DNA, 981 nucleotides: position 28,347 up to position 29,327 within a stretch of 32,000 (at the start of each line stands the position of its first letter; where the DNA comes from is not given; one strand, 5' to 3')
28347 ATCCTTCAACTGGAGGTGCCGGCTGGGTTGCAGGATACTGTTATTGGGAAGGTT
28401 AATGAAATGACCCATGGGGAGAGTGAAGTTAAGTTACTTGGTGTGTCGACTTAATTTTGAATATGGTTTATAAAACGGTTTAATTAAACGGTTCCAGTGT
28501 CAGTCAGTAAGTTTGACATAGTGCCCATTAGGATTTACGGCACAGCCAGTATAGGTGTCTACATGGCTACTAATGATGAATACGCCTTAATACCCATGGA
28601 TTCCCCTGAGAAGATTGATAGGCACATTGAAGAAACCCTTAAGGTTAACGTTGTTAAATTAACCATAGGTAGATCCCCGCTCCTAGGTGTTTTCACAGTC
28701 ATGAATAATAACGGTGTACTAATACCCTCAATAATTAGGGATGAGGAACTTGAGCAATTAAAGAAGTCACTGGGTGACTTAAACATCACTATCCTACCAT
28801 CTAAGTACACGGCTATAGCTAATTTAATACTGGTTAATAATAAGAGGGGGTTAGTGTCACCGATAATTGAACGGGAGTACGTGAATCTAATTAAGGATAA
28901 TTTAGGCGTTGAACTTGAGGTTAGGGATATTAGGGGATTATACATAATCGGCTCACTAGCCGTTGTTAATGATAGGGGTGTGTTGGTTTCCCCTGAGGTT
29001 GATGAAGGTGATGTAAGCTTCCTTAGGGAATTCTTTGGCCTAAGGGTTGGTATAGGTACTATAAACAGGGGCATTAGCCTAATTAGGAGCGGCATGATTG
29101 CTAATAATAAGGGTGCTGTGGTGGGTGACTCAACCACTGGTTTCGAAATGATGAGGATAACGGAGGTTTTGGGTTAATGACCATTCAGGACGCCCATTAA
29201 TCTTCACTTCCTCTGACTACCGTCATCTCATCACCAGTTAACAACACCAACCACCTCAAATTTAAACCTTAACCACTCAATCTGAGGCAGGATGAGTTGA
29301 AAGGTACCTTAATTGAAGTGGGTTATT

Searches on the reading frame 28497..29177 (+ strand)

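Call 87: search_protein_families(library=pfam, proteins=[window:28497-29177:+], max_evalue=0.0001)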
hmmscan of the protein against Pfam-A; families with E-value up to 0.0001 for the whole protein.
window:28497-29177:+ (226 aa): 1 family
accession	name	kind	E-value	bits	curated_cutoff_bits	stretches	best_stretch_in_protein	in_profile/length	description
PF01912.23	eIF-6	-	2e-65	220.3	25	1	11-207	2-197/197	eIF-6 family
